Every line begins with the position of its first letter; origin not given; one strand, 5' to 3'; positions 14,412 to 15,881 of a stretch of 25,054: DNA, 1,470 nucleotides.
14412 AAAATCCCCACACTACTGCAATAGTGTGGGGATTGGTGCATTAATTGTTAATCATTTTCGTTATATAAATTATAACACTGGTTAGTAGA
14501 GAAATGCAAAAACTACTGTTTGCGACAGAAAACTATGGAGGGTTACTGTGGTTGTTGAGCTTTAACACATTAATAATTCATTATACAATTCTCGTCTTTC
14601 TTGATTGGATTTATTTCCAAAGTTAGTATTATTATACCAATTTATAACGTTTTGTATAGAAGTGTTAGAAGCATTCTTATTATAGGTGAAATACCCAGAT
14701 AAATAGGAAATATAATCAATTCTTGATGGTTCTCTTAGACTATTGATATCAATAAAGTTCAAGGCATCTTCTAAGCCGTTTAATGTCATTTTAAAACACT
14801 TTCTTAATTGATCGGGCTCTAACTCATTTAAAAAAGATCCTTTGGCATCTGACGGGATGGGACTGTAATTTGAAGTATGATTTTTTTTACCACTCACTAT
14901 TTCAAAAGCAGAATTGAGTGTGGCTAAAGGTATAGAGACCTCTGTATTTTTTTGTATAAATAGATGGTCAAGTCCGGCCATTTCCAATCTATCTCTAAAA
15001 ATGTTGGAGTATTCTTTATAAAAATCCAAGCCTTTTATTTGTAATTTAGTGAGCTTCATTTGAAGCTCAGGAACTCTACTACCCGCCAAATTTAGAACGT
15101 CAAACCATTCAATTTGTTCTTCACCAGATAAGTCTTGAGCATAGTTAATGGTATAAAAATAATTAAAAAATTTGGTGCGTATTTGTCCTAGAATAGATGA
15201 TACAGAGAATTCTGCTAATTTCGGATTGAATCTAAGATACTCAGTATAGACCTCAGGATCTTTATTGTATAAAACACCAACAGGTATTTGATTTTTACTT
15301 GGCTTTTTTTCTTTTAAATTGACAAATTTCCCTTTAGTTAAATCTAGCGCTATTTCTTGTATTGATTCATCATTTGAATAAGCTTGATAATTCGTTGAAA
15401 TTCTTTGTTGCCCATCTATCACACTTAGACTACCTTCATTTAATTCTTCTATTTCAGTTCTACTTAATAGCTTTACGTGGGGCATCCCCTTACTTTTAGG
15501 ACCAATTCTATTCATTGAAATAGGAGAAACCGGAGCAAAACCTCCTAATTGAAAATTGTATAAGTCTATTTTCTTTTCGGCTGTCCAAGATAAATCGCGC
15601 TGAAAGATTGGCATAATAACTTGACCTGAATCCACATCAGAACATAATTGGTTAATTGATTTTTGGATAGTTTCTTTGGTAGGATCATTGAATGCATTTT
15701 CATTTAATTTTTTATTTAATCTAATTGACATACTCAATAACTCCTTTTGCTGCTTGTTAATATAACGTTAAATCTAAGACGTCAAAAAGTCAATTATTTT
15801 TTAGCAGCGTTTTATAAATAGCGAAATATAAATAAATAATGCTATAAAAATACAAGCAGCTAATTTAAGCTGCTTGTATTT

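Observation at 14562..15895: Solo DUF262 (ParB-like, DGQQR) protein with a 29-bp perfect palindrome in its promoter region, a candidate single-gene plasmid defence or maintenance factor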

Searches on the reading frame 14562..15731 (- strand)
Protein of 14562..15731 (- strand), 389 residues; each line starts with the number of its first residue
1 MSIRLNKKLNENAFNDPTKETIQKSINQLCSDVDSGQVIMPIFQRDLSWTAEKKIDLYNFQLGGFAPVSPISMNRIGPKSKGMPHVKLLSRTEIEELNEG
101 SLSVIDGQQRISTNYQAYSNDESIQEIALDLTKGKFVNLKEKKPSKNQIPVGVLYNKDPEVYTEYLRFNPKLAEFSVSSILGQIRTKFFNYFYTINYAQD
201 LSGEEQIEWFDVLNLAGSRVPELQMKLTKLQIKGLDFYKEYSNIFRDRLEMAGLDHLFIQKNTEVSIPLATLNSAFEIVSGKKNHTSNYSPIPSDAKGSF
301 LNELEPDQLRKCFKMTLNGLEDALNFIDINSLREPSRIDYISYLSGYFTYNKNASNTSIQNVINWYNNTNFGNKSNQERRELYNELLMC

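Call 4: search_protein_families(library=pfam, proteins=[window:14562-15731:-], max_evalue=1)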
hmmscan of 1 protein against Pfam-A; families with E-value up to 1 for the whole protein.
window:14562-15731:- (389 aa): 1 family
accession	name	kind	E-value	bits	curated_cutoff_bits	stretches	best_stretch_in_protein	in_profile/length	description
PF03235.19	GmrSD_N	-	2.5e-11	44.5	33.2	1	26-216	1-184/199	GmrSD restriction endonuclease, N-terminal domain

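Call 7: search_protein_families(library=padloc, proteins=[window:14562-15731:-], max_evalue=1)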
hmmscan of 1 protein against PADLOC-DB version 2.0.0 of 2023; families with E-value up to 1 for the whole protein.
window:14562-15731:- (389 aa): 10 families
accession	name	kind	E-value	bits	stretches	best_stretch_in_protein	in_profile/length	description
PDLC04709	PDC-M55C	-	1.1e-05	22.3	1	25-122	16-111/554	-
PDLC04154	HEC-06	-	0.00012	18.9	2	21-59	9-45/569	-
PDLC03877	NsnA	-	0.00021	18.7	2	96-139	103-149/385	-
PDLC02687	Orf5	-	0.0011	15.8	1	38-113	18-78/543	Orf5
PDLC04155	HEC-06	-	0.0016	15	1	22-58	5-40/562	-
PDLC02786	SspE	-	0.0018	14.7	1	37-113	23-97/766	SspE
PDLC04153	HEC-05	-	0.0028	13.9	1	24-60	7-43/621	-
PDLC04157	HEC-06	-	0.0051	13.5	1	99-169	70-144/558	-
PDLC02792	SspE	-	0.0074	12.7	1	23-113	10-102/771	SspE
PDLC02695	Orf5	-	0.034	10.5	1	91-114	68-91/601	Orf5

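Call 8: search_protein_families(library=ncbifam, proteins=[window:14562-15731:-], max_evalue=1)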
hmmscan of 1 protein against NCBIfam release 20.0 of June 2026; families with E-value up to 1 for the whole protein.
window:14562-15731:- (389 aa): 0 families

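Call 10: find_homologous_proteins(query=window:14562-15731:-)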
Query window:14562-15731:- (389 aa): 951 proteins with E <= 0.001 among 3873 candidates; the best 120 are listed.
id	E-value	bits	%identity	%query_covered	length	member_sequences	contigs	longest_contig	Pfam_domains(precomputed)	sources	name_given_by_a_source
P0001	3.0e-256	867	100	100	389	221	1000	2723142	PF03235.20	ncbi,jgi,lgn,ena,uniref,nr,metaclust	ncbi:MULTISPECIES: GmrSD restriction endonuclease domain-containing protein [Staphylococcus]|jgi:hyp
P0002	5.1e-225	764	92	100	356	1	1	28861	PF03235.20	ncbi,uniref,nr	ncbi:GmrSD restriction endonuclease domain-containing protein [Staphylococcus aureus]|uniref:GmrSD r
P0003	9.4e-199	678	76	100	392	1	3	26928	PF03235.20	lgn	-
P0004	2.9e-190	650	74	100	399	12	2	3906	PF03235.20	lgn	-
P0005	3.3e-189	647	74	100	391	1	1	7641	PF03235.20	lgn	-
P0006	5.2e-184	630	71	99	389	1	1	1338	PF03235.20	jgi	jgi:hypothetical protein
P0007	6.2e-184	629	71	100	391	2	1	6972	PF03235.20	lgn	-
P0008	6.7e-184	629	71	99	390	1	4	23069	PF03235.20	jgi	jgi:Protein of unknown function DUF262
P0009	1.4e-183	628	70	99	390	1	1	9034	PF03235.20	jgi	jgi:hypothetical protein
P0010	1.8e-183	628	70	99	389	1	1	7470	PF03235.20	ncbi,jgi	jgi:Protein of unknown function DUF262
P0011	1.8e-183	628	70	99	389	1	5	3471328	PF03235.20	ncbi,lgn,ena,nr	ncbi:DUF262 domain-containing protein [Geobacillus stearothermophilus]|nr:DUF262 domain-containing p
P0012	1.9e-183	628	70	99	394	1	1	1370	PF03235.20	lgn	-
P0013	5.5e-182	623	71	99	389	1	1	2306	PF03235.20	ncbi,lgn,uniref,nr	ncbi:DUF262 domain-containing protein [Anoxybacillus ayderensis]|uniref:DUF262 domain-containing pro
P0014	9.6e-182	622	70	99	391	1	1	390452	PF03235.20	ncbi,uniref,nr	ncbi:DUF262 domain-containing protein [Aquibacillus rhizosphaerae]|uniref:DUF262 domain-containing p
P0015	2.9e-181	621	70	99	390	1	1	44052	PF03235.20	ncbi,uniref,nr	ncbi:DUF262 domain-containing protein [Parageobacillus sp. VR-IP]|uniref:DUF262 domain-containing pr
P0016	4.6e-181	620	70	99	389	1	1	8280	PF03235.20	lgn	-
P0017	1.2e-171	589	68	99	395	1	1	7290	PF03235.20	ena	-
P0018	1.3e-170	586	66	99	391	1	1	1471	PF03235.20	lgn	-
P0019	7.9e-170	583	66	99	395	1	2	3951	PF03235.20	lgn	-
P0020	4.8e-169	580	68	99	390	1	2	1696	PF03235.20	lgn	-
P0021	2.7e-168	578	67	99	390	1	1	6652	PF03235.20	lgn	-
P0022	4.0e-168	577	66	99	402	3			PF03235.20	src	-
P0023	4.6e-168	577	67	99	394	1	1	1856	PF03235.20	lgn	-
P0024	2.7e-166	571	67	99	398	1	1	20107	PF03235.20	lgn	-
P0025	1.4e-164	566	65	99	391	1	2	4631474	PF03235.20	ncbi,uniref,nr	ncbi:DUF262 domain-containing protein [Sporosarcina sp. ANT_H38]|uniref:GmrSD restriction endonuclea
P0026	4.9e-163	561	64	99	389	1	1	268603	PF03235.20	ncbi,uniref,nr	ncbi:GmrSD restriction endonuclease domain-containing protein [Brevibacillus laterosporus]|uniref:Gm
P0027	1.7e-162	559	64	99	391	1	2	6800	PF03235.20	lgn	-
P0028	2.1e-162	558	66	99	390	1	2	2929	PF03235.20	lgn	-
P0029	1.8e-161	555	63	99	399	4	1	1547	PF03235.20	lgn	-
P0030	1.9e-161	555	63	99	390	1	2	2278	PF03235.20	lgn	-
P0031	2.6e-161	555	63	99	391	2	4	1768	PF03235.20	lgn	-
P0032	6.7e-161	554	65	99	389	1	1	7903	PF03235.20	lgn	-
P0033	3.0e-157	542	63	99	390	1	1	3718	PF03235.20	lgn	-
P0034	2.5e-151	522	62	99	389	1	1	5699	PF03235.20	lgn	-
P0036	6.4e-140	484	57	99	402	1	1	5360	PF03235.20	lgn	-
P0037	4.6e-138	478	58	99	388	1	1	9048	PF03235.20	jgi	-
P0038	1.1e-136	474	55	99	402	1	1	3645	PF03235.20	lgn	-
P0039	1.1e-129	451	53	99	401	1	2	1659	PF03235.20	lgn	-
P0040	2.0e-126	440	68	77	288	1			PF03235.20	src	-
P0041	2.1e-122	427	52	99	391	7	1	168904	PF03235.20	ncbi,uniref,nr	ncbi:DUF262 domain-containing protein [Listeria booriae]|uniref:DUF262 domain-containing protein n=1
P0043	1.6e-113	398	48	99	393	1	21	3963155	PF03235.20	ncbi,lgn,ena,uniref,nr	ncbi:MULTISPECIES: hypothetical protein [Bacillus]|uniref:hypothetical protein n=1 Tax=Bacillus TaxI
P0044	1.9e-113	397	48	99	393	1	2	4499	PF03235.20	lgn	-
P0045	3.2e-113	397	48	99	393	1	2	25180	PF03235.20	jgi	-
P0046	3.3e-113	397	48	99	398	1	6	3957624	PF03235.20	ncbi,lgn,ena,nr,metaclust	ncbi:hypothetical protein HCC49_03490 [Bacillus velezensis]|nr:hypothetical protein HCC49_03490 [Bac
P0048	1.8e-112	394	48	100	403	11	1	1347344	PF03235.20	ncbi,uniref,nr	ncbi:hypothetical protein [Bacillus thuringiensis]|uniref:hypothetical protein n=1 Tax=Bacillus thur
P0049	5.3e-112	393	48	99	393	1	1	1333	PF03235.20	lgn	-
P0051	1.1e-111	392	47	99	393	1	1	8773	PF03235.20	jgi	jgi:hypothetical protein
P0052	1.8e-111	391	46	99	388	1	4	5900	PF03235.20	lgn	-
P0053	2.1e-111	391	47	99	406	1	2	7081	PF03235.20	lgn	-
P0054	4.9e-111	389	47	99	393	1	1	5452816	PF03235.20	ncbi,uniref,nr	ncbi:hypothetical protein [Peribacillus sp. V2I11]|uniref:hypothetical protein n=1 Tax=Peribacillus 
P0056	1.5e-110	388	48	99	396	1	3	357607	PF03235.20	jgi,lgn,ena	-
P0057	2.2e-110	387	48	99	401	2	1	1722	PF03235.20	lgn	-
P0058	2.3e-110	387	47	99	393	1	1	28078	PF03235.20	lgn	-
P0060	4.0e-110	386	48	99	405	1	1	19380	PF03235.20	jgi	jgi:hypothetical protein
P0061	4.6e-110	386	48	99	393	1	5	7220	PF03235.20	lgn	-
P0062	6.1e-110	386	47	99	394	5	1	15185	PF03235.20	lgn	-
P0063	6.2e-110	386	47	99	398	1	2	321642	PF03235.20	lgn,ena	-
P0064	7.4e-110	386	47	99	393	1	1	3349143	PF03235.20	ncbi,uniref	ncbi:hypothetical protein [Clostridium perfringens]|uniref:hypothetical protein n=1 Tax=Clostridium 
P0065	7.6e-110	386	47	99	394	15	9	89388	PF03235.20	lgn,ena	-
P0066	7.8e-110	385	48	99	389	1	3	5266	PF03235.20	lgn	-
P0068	1.2e-109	385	48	99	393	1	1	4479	PF03235.20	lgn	-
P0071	1.8e-109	384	48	99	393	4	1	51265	PF03235.20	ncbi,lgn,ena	-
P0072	2.2e-109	384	48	99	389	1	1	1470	PF03235.20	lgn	-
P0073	2.2e-109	384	47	99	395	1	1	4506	PF03235.20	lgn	-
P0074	2.3e-109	384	47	99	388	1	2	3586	PF03235.20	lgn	-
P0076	3.4e-109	383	47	99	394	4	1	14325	PF03235.20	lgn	-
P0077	4.5e-109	383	46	99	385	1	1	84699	PF03235.20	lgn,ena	-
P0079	4.9e-109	383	48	96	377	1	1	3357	PF03235.20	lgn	-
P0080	5.2e-109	383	48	99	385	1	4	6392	PF03235.20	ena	-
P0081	5.2e-109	383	47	99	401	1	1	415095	PF03235.20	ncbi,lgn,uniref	ncbi:DUF262 domain-containing protein [Candidatus Clostridium radicumherbarum]|uniref:DUF262 domain-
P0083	6.9e-109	382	47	99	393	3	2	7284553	PF03235.20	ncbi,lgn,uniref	ncbi:hypothetical protein MKY95_32815 [Paenibacillus sp. FSL P4-0176]|uniref:hypothetical protein n=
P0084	7.0e-109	382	48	98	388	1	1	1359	PF03235.20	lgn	-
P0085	7.3e-109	382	47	99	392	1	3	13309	PF03235.20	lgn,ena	-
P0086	9.5e-109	382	47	99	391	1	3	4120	PF03235.20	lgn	-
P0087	1.1e-108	382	48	99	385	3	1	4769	PF03235.20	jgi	jgi:hypothetical protein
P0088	1.4e-108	381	47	99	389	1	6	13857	PF03235.20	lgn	-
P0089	1.5e-108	381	48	99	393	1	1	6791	PF03235.20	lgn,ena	-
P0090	1.6e-108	381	49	99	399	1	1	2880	PF03235.20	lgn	-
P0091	2.0e-108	381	48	100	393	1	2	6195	PF03235.20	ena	-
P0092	3.3e-108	380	48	99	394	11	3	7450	PF03235.20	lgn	-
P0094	5.5e-108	379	46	99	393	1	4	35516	PF03235.20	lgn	-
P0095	5.5e-108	379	47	100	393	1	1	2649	PF03235.20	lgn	-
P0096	6.2e-108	379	46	99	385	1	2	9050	PF03235.20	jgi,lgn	-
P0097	7.1e-108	379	45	99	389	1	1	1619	PF03235.20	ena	-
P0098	7.2e-108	379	47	99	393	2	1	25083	PF03235.20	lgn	-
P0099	7.5e-108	379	48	99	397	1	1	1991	PF03235.20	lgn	-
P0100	8.5e-108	379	47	99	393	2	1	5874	PF03235.20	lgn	-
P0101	9.3e-108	379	45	99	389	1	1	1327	PF03235.20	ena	-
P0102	1.0e-107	378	47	99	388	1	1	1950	PF03235.20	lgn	-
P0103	1.1e-107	378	49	97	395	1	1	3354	PF03235.20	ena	-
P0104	1.1e-107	378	48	99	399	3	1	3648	PF03235.20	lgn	-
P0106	1.2e-107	378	47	99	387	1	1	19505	PF03235.20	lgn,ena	-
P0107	1.7e-107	378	46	99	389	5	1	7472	PF03235.20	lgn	-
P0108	1.7e-107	378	45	99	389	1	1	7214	PF03235.20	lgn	-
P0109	1.9e-107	378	47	99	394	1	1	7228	PF03235.20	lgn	-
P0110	2.0e-107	378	45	99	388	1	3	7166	PF03235.20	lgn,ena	-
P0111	2.2e-107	377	46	99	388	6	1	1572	PF03235.20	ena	-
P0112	2.2e-107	377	47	99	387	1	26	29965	PF03235.20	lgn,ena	-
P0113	2.5e-107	377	47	99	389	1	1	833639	PF03235.20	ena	-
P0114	2.7e-107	377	46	99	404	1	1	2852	PF03235.20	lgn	-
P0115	2.7e-107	377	45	99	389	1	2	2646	PF03235.20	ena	-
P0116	3.1e-107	377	47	99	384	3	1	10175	PF03235.20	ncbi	-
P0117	3.6e-107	377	46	99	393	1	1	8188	PF03235.20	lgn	-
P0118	3.8e-107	377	47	99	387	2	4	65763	PF03235.20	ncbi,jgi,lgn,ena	-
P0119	4.2e-107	377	48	99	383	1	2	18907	PF03235.20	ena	-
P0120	4.2e-107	376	45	99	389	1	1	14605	PF03235.20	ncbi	-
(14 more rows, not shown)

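Call 21: search_solved_structures(query=A2, max_evalue=1, show_alignments=2)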
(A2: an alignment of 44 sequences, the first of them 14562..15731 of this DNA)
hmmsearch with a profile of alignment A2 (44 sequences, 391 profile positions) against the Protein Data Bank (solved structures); distinct sequences matched with E-value up to 1: 2.
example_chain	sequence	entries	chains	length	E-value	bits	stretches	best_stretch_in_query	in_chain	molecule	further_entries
7p9k_A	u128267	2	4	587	0.24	13.5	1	25-113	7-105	DUF262 domain-containing protein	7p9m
7bef_G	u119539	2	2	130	0.48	12.5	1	306-353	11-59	Transcriptional activator RamA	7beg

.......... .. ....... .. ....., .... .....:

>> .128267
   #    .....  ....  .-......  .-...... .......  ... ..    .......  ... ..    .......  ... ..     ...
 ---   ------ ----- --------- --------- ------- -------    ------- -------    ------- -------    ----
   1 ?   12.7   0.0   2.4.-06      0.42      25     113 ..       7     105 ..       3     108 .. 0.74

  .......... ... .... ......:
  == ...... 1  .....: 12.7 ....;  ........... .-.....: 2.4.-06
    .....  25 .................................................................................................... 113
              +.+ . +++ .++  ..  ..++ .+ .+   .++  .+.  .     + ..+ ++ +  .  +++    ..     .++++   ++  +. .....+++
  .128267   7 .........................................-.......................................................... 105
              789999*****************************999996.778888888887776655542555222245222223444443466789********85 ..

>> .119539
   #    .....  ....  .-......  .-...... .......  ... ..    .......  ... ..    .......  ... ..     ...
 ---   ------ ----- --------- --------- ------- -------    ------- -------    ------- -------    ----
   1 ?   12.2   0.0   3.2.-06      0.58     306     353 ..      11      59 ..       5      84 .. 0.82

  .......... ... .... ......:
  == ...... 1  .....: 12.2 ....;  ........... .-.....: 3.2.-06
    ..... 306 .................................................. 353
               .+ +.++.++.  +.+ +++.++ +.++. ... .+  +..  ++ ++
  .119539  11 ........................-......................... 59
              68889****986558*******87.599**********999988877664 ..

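Call 22: find_encoding_contigs(protein=P0011, flank=6000, max_places=3)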
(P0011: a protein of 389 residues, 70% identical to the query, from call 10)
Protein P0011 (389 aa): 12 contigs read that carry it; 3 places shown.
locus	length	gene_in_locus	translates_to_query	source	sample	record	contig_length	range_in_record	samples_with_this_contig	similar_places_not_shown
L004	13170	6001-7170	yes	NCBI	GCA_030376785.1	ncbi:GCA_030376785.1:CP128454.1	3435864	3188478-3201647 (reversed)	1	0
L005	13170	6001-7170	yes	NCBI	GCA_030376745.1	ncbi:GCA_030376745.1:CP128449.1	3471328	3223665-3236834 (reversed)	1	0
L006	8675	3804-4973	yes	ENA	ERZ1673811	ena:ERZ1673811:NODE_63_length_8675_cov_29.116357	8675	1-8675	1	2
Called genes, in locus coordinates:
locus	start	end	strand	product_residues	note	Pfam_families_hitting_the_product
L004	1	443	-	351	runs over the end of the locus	PF00069:Pkinase, PF07714:PK_Tyr_Ser-Thr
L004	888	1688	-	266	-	PF13191:AAA_16 (faint), PF13401:AAA_22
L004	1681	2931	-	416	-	PF13518:HTH_28 (faint), PF13551:HTH_29 (faint), PF13565:HTH_32, PF00665:rve, PF13683:rve_3, PF09299:Mu-transpos_C (weak), PF22483:Mu-transpos_C_2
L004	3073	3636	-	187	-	PF20020:DUF6431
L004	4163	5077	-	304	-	PF02899:Phage_int_SAM_1, PF13102:Phage_int_SAM_5 (faint), PF13495:Phage_int_SAM_4 (weak), PF00589:Phage_integrase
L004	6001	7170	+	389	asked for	PF03235:GmrSD_N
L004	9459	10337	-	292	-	PF13612:DDE_Tnp_1_3, PF01609:DDE_Tnp_1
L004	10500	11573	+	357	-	PF02463:SMC_N (weak), PF13175:AAA_15, PF13476:AAA_23 (weak), PF13304:AAA_21, PF13175:AAA_15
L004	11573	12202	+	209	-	PF11536:DUF3226, PF20469:OLD-like_TOPRIM (weak)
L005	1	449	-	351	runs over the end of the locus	PF00069:Pkinase, PF07714:PK_Tyr_Ser-Thr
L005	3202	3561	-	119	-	PF20020:DUF6431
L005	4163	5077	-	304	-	PF02899:Phage_int_SAM_1, PF13102:Phage_int_SAM_5 (faint), PF13495:Phage_int_SAM_4 (weak), PF00589:Phage_integrase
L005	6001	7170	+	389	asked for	PF03235:GmrSD_N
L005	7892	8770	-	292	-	PF13612:DDE_Tnp_1_3, PF01609:DDE_Tnp_1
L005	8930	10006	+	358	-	PF02463:SMC_N (weak), PF13175:AAA_15, PF13476:AAA_23 (weak), PF13304:AAA_21, PF13175:AAA_15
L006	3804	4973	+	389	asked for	PF03235:GmrSD_N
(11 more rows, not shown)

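Call 23: find_encoding_contigs(protein=P0043, flank=6000, max_places=3)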
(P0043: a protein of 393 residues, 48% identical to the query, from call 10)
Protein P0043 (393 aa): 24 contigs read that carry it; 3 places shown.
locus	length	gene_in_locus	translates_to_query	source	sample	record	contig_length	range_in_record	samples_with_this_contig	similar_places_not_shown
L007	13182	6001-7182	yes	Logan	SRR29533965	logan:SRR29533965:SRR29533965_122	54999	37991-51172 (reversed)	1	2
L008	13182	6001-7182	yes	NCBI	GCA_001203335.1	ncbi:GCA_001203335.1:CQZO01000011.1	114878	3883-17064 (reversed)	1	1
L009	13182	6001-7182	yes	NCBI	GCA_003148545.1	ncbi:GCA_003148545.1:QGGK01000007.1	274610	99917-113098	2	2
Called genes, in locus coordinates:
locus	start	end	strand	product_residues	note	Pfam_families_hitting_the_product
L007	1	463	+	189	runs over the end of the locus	PF05067:Mn_catalase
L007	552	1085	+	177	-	PF00583:Acetyltransf_1, PF13673:Acetyltransf_10 (weak), PF13508:Acetyltransf_7 (weak)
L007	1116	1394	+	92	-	PF14150:YesK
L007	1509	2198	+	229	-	PF20730:YetF_N, PF04239:DUF421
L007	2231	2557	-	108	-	PF03992:ABM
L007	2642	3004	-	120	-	PF00903:Glyoxalase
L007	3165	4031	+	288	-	PF01740:STAS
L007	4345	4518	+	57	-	PF10055:DUF2292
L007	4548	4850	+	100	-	-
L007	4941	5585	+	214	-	PF01027:Bax1-I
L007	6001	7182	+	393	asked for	PF03235:GmrSD_N (weak)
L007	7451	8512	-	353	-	PF13039:DUF3900, PF13037:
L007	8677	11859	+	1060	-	PF00067:p450, PF00258:Flavodoxin_1, PF00667:FAD_binding_1, PF00175:NAD_binding_1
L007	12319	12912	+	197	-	-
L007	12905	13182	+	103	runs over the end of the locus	PF13601:HTH_34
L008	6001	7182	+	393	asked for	PF03235:GmrSD_N (weak)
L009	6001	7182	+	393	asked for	PF03235:GmrSD_N (weak)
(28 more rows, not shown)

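Call 24: find_encoding_contigs(protein=P0064, flank=6000, max_places=3)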
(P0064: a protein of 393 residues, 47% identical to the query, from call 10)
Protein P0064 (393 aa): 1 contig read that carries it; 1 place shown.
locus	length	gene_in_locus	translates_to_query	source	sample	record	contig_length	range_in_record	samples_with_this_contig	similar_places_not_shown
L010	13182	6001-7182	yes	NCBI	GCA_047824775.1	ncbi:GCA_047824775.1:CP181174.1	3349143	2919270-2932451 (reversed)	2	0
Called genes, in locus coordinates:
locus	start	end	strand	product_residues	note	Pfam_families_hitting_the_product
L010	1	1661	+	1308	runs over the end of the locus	PF00092:VWA (weak), PF13519:VWA_2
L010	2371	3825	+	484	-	PF00478:IMPDH, PF00571:CBS, PF03060:NMO, PF01070:FMN_dh (weak)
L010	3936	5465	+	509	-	PF00117:GATase, PF07722:Peptidase_C26, PF02540:NAD_synthase (faint), PF00958:GMP_synt_C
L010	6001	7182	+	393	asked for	PF03235:GmrSD_N (weak)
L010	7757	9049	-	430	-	PF07690:MFS_1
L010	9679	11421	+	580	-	PF00496:SBP_bac_5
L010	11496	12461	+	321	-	PF19300:BPD_transp_1_N, PF00528:BPD_transp_1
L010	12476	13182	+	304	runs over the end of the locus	PF12911:OppC_N, PF00528:BPD_transp_1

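Call 25: find_encoding_contigs(protein=P0041, flank=6000, max_places=3)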
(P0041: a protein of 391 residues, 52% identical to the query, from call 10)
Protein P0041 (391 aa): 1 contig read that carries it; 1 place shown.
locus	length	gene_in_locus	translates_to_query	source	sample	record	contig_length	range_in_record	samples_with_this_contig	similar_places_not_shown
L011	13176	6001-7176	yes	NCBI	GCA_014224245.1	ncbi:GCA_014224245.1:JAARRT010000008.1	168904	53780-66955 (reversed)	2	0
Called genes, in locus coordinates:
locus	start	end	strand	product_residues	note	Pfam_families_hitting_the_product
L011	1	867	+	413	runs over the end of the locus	PF07690:MFS_1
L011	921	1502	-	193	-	PF00300:His_Phos_1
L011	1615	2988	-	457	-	PF00375:SDF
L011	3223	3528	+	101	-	-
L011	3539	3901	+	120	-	PF13125:DUF3958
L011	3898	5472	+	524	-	PF04740:LXG, PF14449:PT-TG, PF14414:WHH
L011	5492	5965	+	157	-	PF09346:SMI1_KNR4, PF14568:SUKH_6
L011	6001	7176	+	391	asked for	PF03235:GmrSD_N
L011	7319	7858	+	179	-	PF08887:GAD-like, PF08906:T6SS_Tdi1_C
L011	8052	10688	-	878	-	PF01326:PPDK_N, PF00391:PEP-utilizers, PF02896:PEP-utilizers_C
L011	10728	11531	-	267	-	PF03618:Kinase-PPPase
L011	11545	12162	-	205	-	PF08279:HTH_11, PF00571:CBS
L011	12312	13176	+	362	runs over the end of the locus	PF06772:LtrA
